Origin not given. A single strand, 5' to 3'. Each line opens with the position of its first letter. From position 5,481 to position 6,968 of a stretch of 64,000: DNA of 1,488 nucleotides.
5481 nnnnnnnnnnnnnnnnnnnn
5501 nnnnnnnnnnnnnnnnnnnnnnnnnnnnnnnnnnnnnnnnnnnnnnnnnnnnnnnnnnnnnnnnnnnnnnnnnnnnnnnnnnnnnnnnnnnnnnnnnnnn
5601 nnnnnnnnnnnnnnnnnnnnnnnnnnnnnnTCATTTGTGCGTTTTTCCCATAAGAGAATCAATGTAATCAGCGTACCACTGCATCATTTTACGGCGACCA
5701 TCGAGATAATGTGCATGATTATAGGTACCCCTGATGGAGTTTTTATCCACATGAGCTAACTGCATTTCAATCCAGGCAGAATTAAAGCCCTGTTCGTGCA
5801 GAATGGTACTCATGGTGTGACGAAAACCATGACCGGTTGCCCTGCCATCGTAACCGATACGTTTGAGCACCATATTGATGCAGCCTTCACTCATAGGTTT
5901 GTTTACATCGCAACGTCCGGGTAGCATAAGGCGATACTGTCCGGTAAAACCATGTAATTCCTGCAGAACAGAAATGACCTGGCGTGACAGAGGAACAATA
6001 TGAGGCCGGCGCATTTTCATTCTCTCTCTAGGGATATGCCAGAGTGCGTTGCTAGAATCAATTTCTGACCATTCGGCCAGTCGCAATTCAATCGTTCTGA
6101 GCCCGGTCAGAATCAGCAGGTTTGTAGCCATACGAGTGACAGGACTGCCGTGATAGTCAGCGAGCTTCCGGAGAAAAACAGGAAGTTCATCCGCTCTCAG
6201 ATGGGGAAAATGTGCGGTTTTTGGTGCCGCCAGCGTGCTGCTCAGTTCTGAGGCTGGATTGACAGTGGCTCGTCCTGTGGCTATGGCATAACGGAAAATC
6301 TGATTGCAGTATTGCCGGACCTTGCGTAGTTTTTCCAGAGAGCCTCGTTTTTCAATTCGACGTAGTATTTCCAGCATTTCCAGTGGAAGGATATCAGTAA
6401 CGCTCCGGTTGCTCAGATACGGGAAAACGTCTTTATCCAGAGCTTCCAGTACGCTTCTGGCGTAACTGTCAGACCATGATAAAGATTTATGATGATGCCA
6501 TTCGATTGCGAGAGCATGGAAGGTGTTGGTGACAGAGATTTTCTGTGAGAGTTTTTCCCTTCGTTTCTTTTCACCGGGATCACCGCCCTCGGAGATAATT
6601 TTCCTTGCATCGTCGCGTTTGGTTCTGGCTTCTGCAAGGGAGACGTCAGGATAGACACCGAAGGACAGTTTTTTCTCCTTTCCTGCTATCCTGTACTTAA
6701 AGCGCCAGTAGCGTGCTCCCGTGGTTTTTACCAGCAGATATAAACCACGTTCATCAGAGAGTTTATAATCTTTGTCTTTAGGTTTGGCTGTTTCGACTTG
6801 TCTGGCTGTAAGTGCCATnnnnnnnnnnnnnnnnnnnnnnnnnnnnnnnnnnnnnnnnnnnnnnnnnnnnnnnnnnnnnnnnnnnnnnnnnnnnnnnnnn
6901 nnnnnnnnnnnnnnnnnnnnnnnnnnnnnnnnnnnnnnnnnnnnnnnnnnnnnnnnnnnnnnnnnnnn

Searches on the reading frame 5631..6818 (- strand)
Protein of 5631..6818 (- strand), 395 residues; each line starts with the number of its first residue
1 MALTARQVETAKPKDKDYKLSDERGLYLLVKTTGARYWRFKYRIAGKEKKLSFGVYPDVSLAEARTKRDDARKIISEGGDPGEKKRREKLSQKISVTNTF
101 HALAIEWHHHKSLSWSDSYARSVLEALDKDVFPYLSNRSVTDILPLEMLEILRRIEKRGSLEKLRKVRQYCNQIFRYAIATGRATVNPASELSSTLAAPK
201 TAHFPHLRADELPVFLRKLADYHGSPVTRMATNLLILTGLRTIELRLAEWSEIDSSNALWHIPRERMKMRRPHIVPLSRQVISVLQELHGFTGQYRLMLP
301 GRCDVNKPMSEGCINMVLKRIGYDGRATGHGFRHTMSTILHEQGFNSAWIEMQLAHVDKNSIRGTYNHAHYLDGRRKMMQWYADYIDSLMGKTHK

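Call 29: search_protein_families(library=pfam, proteins=[window:5631-6818:-])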
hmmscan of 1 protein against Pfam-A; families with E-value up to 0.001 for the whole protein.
window:5631-6818:- (395 aa): 3 families
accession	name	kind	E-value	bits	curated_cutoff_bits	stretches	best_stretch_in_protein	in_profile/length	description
PF22022.2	Phage_int_M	-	1.3e-28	99.5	27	1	100-193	1-94/96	Phage integrase central domain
PF13356.12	Arm-DNA-bind_3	-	6.6e-28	97.1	27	1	3-88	1-83/83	Arm DNA-binding domain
PF00589.27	Phage_integrase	-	3.5e-22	79.4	27.1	1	207-370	3-169/172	Phage integrase family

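Call 30: search_protein_families(library=ncbifam, proteins=[window:5631-6818:-])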
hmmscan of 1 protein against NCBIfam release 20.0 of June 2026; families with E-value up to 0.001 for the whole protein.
window:5631-6818:- (395 aa): 2 families
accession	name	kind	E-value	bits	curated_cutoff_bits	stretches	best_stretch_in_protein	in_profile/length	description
NF007246.0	PRK09692.1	domain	2.6e-89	299.7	434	1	3-387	8-394/413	integrase domain-containing protein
NF040815.2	recomb_XerA_Arch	equivalog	1.1e-06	28.5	220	1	225-361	111-247/263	site-specific tyrosine recombinase/integron integrase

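Call 31: find_related_loci(query=window:5634-6818:-, collection=genome_contigs, flank=3000)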
Query window:5634-6818:- (395 aa) in genome_contigs; peptide patterns used: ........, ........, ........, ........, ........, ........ (x = any residue, [..] = any of these).
160 stretches matched a pattern; 112 encode a relative of the query (tblastn E <= 1e-3); the best 80 are kept; 80 distinct loci.
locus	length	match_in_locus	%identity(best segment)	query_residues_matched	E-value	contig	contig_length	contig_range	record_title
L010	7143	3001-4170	79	1-390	0e+0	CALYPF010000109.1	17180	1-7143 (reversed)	MAG: uncultured Enterobacteriaceae bacterium isolate SRR11267054_bin.5_metawrap_v1.3.0_MAG genome assembly, contig: ERZ9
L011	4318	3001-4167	78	1-389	0e+0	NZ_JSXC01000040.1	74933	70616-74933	Pectobacterium fontis strain M022 Contig40, whole genome shotgun sequence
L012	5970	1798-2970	77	1-391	0e+0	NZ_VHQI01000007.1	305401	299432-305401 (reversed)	Mixta tenebrionis strain BIT-26 Scaffold7, whole genome shotgun sequence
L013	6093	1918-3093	77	1-392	0e+0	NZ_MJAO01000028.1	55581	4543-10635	Serratia marcescens strain MSU97 contig00028, whole genome shotgun sequence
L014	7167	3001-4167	77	1-389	0e+0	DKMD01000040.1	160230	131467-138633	MAG TPA_asm: Pluralibacter sp. UBA7423 UBA7423_contig_101, whole genome shotgun sequence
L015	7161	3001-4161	76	1-387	0e+0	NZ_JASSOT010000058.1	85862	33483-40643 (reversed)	Lelliottia sp. V86_10 NODE_24_length_85862_cov_14.783204, whole genome shotgun sequence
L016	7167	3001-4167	72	1-389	0e+0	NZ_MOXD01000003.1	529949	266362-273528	Serratia oryzae strain J11-6 NODE_3_length_529949_cov_37.7803, whole genome shotgun sequence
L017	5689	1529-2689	68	1-387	0e+0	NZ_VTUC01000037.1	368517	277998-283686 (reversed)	Enterobacter vonholyi strain E13 NODE_5_length_368517_cov_57.2961, whole genome shotgun sequence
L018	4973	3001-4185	65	1-395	0e+0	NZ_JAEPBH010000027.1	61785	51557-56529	Tenebrionibacter intestinalis strain BIT-L3 Scaffold27, whole genome shotgun sequence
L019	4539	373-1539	61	1-389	2e-170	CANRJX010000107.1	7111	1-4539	MAG: uncultured Wohlfahrtiimonas sp. isolate Lapin-020__bin75 genome assembly, contig: Lapin-020__NODE_16005_length_7111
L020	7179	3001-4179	62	1-391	7e-169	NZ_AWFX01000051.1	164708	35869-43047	Franconibacter helveticus LMG 23732 strain LMG23732T contig124, whole genome shotgun sequence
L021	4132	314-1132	77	117-389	9e-149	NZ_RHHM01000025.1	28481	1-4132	Erwinia psidii strain IBSBF 435 scaffold_25, whole genome shotgun sequence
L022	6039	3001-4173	78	1-391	0e+0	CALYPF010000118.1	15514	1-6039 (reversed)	MAG: uncultured Enterobacteriaceae bacterium isolate SRR11267054_bin.5_metawrap_v1.3.0_MAG genome assembly, contig: ERZ9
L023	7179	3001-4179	43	1-389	5e-110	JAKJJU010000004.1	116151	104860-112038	Thiotrichales bacterium 19S3-11 Scaffold4, whole genome shotgun sequence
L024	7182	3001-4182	45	1-389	1e-108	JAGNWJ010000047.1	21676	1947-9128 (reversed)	MAG: Rhizobacter sp. isolate Go_SlAct_bin_45 Go_SlAct_8811_length_21676_cov_120.798042, whole genome shotgun sequence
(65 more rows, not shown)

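Call 48: search_dna_similar(query=window:5634-6818:-, collection=phages, mode=protein, max_rows=25)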
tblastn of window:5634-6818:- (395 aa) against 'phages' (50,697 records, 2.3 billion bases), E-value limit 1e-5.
Records with a match: 648; places in all: 658; records where one place covers at least 80% of the query: 513.
Best place of each record, by identity: <60% 648.
By first word of the organism name: Stx2a-converting 110; Vibrio 83; Escherichia 78; Pseudomonas 46; Acinetobacter 38; Salmonella 34; Enterobacteria 28; Klebsiella 26; Rhodobacter 23; Streptococcus 20; and 45 more.
By host as written in the record: - 205; Escherichia coli 38; Rhodobacter capsulatus YW1 23; Pseudomonas aeruginosa 20; Moraxella catarrhalis 17; Acinetobacter baumannii 16; Vibrio anguillarum strain BA35 10; Ruegeria pomeroyi DSS-3 10; and 198 more.
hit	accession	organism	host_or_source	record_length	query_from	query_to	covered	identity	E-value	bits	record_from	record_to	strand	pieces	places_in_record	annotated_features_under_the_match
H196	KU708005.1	Pseudomonas phage phiAH14b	Pseudomonas sp. ANT_H14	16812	1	389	98%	46.2%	7e-109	356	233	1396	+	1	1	integrase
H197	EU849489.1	Stenotrophomonas phage S1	-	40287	1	389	98%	45.4%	2e-96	321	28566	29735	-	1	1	gp28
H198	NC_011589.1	Stenotrophomonas phage S1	Stenotrophomonas maltophilia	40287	1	389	98%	45.4%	2e-96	321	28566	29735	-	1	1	integrase arm-type DNA-binding domain-containing protein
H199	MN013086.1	Klebsiella phage vB_Kpn_Chronis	Klebsiella pneumoniae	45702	3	392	99%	45.3%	6e-108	353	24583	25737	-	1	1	putative DUF4102 domain-containing protein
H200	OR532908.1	Klebsiella phage RCIP0114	Klebsiella pneumoniae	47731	3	387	97%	45.9%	3e-108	355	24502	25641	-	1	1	hypothetical protein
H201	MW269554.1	Achromobacter phage vB_AchrS_AchV4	-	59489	1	388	98%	45.4%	7e-111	362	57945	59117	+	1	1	DNA-binding domain-containing integrase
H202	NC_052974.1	Achromobacter phage vB_AchrS_AchV4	-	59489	1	388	98%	45.4%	7e-111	362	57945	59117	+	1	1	DNA-binding domain-containing integrase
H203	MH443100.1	Erwinia phage vB_EhrS_49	Erwinia horticola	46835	3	388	98%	44.7%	9e-105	345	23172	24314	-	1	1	integrase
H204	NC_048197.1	Erwinia phage vB_EhrS_49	Erwinia horticola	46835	3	388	98%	44.7%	9e-105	345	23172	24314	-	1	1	tyrosine-type recombinase/integrase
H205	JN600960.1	Enterobacteria phage IME10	Escherichia coli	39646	3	394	99%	43.5%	3e-105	346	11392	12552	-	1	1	int: integrase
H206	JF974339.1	Enterobacteria phage IME10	Escherichia coli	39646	3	394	99%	43.5%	3e-105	346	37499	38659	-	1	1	integrase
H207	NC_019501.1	Enterobacteria phage IME10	Escherichia coli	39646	3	394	99%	43.5%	3e-105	346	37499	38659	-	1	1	prointegrase IntS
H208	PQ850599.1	Escherichia phage CurroJimenez_Bas106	Escherichia coli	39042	3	394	99%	43.5%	1e-104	344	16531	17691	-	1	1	hypothetical protein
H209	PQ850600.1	Escherichia phage Dewey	Escherichia coli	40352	3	394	99%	43.5%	1e-104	344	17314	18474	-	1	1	integrase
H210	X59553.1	Lederbergvirus Sf6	-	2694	3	387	97%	44.3%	3e-109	345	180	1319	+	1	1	int: phage Sf6 integrase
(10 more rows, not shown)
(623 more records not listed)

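Call 49: find_encoding_contigs(protein=window:5634-6818:-, flank=3000, max_places=10)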
Protein window:5634-6818:- (395 aa): 32 contigs read that carry it; 10 places shown.
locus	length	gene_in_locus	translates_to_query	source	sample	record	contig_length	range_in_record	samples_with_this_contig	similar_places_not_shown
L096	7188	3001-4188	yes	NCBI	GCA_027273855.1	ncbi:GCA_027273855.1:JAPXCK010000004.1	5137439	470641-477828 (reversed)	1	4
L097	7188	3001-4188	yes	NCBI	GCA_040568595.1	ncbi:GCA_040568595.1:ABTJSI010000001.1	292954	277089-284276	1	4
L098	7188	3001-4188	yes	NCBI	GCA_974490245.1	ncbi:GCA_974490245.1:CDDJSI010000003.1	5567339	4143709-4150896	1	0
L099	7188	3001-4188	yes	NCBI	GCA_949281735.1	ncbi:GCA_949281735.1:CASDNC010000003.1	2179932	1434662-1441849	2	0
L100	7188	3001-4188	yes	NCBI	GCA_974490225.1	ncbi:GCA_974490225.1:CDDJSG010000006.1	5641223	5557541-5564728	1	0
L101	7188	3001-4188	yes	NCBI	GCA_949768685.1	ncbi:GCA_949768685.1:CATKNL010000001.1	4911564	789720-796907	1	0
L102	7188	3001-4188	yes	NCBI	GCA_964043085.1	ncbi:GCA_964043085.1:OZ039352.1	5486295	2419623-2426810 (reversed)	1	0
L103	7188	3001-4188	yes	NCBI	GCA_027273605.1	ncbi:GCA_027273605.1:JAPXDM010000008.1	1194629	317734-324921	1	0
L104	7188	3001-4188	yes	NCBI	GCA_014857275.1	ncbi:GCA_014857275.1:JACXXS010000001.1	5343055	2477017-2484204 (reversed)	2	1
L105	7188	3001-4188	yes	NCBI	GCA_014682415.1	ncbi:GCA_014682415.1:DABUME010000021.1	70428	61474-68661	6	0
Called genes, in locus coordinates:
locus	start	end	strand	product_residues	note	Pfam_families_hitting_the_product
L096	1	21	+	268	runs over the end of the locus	PF03372:Exo_endo_phos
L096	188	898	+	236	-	PF09335:VTT_dom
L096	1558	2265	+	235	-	PF09335:VTT_dom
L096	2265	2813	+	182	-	PF02627:CMD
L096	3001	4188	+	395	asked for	PF13356:Arm-DNA-bind_3, PF22022:Phage_int_M, PF00589:Phage_integrase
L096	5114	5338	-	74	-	PF03811:Zn_ribbon_InsA, PF12759:HTH_Tnp_IS1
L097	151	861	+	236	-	PF09335:VTT_dom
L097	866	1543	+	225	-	PF27149:YdjY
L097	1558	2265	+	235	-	PF09335:VTT_dom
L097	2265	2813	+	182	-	PF02627:CMD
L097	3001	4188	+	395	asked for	PF13356:Arm-DNA-bind_3, PF22022:Phage_int_M, PF00589:Phage_integrase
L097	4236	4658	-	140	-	-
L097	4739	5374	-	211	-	PF00534:Glycos_transf_1, PF13692:Glyco_trans_1_4, PF20706:GT4-conflict (weak)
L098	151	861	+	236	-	PF09335:VTT_dom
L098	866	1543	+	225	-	PF27149:YdjY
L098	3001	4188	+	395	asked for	PF13356:Arm-DNA-bind_3, PF22022:Phage_int_M, PF00589:Phage_integrase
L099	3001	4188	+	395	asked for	PF13356:Arm-DNA-bind_3, PF22022:Phage_int_M, PF00589:Phage_integrase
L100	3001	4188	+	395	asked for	PF13356:Arm-DNA-bind_3, PF22022:Phage_int_M, PF00589:Phage_integrase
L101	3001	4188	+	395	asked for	PF13356:Arm-DNA-bind_3, PF22022:Phage_int_M, PF00589:Phage_integrase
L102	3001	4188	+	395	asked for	PF13356:Arm-DNA-bind_3, PF22022:Phage_int_M, PF00589:Phage_integrase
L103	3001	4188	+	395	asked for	PF13356:Arm-DNA-bind_3, PF22022:Phage_int_M, PF00589:Phage_integrase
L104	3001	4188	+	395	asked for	PF13356:Arm-DNA-bind_3, PF22022:Phage_int_M, PF00589:Phage_integrase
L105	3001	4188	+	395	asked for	PF13356:Arm-DNA-bind_3, PF22022:Phage_int_M, PF00589:Phage_integrase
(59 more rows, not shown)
